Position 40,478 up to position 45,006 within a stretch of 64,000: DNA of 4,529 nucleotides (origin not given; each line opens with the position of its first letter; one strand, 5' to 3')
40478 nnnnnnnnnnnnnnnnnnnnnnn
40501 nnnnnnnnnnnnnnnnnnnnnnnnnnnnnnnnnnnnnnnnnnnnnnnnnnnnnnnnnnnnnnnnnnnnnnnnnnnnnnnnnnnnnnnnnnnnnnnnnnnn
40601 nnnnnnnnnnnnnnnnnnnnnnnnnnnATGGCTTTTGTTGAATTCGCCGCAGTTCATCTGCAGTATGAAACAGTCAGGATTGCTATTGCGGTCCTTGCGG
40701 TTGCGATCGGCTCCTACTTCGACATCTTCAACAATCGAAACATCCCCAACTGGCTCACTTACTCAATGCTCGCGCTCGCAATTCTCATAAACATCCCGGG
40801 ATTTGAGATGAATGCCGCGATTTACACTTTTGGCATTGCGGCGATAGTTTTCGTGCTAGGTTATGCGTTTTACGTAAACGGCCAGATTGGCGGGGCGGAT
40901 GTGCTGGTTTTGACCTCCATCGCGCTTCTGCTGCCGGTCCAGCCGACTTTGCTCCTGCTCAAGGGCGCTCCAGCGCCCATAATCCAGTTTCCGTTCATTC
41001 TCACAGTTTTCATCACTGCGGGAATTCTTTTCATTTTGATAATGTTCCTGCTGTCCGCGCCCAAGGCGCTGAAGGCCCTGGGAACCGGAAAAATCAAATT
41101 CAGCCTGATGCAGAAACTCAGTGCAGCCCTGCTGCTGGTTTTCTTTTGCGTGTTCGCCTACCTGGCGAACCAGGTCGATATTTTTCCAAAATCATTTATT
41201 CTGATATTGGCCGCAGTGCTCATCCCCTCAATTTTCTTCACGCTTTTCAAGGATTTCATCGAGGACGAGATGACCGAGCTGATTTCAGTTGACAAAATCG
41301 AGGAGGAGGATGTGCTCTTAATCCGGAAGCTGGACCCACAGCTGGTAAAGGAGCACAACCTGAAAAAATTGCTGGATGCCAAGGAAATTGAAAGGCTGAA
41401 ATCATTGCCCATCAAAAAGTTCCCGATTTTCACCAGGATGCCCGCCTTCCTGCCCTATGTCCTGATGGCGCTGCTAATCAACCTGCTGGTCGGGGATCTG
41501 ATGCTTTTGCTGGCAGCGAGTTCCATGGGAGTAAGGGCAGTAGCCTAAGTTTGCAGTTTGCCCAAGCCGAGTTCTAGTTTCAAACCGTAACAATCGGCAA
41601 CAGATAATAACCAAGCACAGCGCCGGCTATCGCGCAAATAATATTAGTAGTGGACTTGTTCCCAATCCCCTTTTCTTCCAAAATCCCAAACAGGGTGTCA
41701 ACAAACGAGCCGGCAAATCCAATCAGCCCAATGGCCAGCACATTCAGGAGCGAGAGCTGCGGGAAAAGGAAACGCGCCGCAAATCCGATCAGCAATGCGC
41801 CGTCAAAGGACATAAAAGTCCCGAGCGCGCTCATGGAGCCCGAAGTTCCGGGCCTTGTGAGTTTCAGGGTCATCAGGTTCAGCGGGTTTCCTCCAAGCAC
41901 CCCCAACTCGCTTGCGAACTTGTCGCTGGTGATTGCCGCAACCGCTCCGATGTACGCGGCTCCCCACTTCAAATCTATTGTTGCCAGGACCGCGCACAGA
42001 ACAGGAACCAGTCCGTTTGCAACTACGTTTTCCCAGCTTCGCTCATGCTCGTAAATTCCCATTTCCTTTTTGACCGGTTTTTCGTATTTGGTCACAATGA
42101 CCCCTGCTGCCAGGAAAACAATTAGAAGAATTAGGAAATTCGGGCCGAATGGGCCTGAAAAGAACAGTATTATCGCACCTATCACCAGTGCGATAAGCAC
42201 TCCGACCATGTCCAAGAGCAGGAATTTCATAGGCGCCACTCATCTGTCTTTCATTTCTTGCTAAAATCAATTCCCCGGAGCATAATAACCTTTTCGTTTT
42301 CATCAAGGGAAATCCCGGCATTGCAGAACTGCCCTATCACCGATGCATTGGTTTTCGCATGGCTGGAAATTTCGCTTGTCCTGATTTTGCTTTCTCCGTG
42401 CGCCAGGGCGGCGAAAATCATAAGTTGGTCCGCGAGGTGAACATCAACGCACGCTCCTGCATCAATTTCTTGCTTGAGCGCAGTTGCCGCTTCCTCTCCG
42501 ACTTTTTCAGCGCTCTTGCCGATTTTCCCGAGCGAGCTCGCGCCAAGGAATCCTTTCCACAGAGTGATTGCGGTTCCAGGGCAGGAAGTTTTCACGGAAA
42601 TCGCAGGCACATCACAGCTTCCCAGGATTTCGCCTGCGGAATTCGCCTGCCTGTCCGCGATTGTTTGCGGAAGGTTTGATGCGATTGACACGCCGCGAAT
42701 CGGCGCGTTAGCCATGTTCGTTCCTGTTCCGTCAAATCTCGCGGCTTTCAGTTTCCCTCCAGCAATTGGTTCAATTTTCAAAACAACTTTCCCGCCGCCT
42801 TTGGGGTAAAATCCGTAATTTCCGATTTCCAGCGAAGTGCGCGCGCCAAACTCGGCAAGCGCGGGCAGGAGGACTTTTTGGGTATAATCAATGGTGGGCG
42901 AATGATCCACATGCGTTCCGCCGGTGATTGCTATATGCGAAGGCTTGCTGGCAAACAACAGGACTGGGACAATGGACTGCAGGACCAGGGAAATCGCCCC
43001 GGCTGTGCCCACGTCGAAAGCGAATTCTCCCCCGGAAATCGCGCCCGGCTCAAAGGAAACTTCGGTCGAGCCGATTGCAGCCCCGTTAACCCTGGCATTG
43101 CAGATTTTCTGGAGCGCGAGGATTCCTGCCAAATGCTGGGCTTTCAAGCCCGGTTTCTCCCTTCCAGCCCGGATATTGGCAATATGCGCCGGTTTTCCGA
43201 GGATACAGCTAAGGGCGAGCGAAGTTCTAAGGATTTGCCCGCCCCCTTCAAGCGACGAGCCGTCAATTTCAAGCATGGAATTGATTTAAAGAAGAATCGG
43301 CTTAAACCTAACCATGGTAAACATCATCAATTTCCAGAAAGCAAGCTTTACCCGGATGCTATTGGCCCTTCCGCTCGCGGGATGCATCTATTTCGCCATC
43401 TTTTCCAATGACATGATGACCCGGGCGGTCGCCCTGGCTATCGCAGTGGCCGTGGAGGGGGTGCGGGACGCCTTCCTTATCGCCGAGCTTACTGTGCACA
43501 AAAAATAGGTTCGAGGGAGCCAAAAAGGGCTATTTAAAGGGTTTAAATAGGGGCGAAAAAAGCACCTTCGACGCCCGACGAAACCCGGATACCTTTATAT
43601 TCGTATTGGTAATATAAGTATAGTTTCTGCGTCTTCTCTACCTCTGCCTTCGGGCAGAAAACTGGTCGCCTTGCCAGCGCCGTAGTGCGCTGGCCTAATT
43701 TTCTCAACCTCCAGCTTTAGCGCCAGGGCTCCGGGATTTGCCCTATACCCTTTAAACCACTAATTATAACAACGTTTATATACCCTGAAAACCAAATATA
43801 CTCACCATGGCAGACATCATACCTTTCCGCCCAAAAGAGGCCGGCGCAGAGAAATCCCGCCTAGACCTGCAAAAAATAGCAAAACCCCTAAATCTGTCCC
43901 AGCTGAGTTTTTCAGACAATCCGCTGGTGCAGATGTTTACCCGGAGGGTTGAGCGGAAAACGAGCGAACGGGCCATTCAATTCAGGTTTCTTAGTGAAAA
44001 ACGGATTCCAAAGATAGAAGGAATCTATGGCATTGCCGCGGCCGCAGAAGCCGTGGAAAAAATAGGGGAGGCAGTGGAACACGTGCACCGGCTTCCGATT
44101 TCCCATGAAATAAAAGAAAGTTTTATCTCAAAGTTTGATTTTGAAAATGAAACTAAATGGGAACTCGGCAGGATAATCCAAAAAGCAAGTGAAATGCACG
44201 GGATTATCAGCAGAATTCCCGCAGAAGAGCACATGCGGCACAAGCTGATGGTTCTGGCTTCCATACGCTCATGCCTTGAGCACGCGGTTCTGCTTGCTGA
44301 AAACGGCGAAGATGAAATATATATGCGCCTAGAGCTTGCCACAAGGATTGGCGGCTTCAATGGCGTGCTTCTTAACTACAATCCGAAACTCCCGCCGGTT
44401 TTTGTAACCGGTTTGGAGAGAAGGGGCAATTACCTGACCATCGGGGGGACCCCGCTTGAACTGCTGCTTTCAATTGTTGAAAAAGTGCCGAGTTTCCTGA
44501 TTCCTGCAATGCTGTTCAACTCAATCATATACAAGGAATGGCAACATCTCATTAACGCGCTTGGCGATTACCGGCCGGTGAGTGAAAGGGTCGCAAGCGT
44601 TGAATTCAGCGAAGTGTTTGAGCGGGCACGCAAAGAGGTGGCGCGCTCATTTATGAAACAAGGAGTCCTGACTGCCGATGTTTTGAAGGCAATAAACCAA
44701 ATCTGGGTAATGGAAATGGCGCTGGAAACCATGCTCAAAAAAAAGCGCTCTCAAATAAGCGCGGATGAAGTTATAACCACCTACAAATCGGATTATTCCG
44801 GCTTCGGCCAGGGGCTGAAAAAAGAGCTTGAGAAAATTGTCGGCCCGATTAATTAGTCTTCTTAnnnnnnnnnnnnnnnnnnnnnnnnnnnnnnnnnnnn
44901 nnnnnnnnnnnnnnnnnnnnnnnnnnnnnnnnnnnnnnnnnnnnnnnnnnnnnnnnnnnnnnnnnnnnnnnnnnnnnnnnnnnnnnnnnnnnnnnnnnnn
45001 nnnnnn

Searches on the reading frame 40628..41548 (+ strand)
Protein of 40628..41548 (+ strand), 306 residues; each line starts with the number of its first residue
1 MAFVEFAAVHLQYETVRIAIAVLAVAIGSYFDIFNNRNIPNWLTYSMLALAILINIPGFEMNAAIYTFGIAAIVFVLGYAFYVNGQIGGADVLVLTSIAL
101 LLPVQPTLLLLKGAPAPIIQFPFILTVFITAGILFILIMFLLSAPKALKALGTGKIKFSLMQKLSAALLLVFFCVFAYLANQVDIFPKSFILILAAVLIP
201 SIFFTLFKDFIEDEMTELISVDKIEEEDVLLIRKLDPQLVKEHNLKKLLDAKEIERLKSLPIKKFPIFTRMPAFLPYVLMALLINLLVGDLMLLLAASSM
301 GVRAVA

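Call 19: search_protein_families(library=pfam, proteins=[window:40628-41548:+], max_evalue=0.001)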
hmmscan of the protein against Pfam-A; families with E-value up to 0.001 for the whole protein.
window:40628-41548:+ (306 aa): 1 family
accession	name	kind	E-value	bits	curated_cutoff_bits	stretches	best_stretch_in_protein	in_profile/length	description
PF01478.23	Peptidase_A24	-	2.1e-09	38.2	26.5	1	20-134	2-102/104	Type IV leader peptidase family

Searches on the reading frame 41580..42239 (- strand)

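Call 19: search_protein_families(library=pfam, proteins=[window:41580-42239:-], max_evalue=0.001)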
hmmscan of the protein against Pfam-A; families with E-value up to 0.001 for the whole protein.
window:41580-42239:- (219 aa): 1 family
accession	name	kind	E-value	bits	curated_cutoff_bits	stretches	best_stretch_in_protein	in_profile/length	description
PF01940.21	DUF92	-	3.2e-40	138.5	27.5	1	7-198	14-218/251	Integral membrane protein DUF92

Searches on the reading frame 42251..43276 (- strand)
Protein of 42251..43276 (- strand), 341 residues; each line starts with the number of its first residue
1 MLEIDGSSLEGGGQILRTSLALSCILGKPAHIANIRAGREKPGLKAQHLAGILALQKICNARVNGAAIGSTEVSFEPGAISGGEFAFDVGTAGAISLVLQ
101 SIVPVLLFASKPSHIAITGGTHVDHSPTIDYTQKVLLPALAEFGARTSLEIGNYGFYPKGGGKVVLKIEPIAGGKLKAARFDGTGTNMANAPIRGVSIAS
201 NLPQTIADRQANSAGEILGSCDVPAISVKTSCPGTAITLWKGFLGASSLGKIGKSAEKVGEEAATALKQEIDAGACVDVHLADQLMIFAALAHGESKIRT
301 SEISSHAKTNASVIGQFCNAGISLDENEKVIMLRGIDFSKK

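Call 4: search_protein_families(library=pfam, proteins=[window:42251-43276:-], max_evalue=0.1)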
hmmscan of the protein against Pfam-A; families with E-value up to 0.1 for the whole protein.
window:42251-43276:- (341 aa): 2 families
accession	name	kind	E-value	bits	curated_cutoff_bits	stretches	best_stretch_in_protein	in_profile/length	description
PF01137.26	RTC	-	6.1e-86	287.6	27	1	9-322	2-219/221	RNA 3'-terminal phosphate cyclase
PF05189.18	RTC_insert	-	4.5e-14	53.2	23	1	193-271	9-101/102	RNA 3'-terminal phosphate cyclase (RTC), insert domain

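Call 20: find_related_loci(query=window:42251-43276:-, collection=genome_contigs, flank=10000)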
Query window:42251-43276:- (341 aa) in genome_contigs; peptide patterns used: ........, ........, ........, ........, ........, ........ (x = any residue, [..] = any of these).
287 stretches matched a pattern; 4 encode a relative of the query (tblastn E <= 1e-3); 4 distinct loci.
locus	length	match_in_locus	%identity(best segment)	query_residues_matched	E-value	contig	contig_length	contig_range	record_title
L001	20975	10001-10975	40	1-320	8e-71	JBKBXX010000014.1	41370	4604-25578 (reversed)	MAG: Burkholderiales bacterium isolate 21H_026.bin.9 NODE_996_length_41370_cov_3.520134, whole genome shotgun sequence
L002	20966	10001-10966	40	1-317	1e-71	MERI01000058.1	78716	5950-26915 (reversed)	MAG: Betaproteobacteria bacterium RIFCSPLOWO2_12_FULL_62_58 rifcsplowo2_12_scaffold_1582, whole genome shotgun sequence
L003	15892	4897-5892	38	2-328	8e-60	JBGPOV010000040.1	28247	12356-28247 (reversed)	MAG: Gammaproteobacteria bacterium isolate OBJ2_061818_050_3 k141_1888196_length_28247_cov_100.3077, whole genome shotgu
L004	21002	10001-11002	36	1-334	1e-51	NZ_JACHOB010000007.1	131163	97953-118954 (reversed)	Parvularcula dongshanensis strain DSM 102850 Ga0373365_07, whole genome shotgun sequence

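Call 74: find_encoding_contigs(protein=window:42254-43276:-, flank=10000, max_places=3)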
Protein window:42254-43276:- (341 aa): no gene with exactly this product is on record in the collection.

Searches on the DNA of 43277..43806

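Call 91: search_rna_families(source=window, start=43277, end=43806, threshold=evalue, max_evalue=1)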
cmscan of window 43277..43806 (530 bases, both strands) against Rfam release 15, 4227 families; matches with E-value up to 1: 0.
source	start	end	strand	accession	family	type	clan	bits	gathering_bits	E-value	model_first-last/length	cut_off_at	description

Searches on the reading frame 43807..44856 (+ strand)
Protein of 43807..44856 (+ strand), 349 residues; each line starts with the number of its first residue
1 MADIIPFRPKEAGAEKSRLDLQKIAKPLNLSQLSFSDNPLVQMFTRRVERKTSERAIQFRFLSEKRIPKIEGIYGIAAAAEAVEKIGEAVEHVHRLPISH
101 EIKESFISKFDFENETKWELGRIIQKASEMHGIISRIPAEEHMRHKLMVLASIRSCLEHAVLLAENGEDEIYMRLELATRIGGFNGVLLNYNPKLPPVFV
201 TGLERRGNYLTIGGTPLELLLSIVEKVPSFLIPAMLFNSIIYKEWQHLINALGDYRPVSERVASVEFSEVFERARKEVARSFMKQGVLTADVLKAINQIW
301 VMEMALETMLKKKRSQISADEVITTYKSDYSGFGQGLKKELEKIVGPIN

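Call 4: search_protein_families(library=pfam, proteins=[window:43807-44856:+], max_evalue=0.1)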
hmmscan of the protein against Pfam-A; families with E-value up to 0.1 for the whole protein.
window:43807-44856:+ (349 aa): 0 families

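Call 11: search_protein_families(library=ncbifam, proteins=[window:43807-44856:+], max_evalue=0.1)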
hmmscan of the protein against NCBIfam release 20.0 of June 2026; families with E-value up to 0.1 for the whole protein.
window:43807-44856:+ (349 aa): 0 families

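Call 12: search_protein_families(library=phrogs, proteins=[window:43807-44856:+], max_evalue=0.1)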
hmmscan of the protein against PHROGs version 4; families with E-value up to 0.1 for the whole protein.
window:43807-44856:+ (349 aa): 1 family
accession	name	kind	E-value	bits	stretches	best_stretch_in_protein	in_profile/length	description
phrog_11755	-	unknown function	0.052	14.7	0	280-327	50-97/103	-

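Call 62: search_protein_families(library=padloc, proteins=[window:43807-44856:+], max_evalue=0.1)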
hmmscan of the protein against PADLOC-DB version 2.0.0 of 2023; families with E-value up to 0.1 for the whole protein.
window:43807-44856:+ (349 aa): 0 families

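Call 82: find_related_loci(query=window:43807-44853:+, collection=viral_contigs, flank=8000)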
Query window:43807-44853:+ (349 aa) in viral_contigs; peptide patterns used: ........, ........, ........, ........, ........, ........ (x = any residue, [..] = any of these).
1 stretches matched a pattern, but none encodes a relative of the query by tblastn (E <= 1e-3).
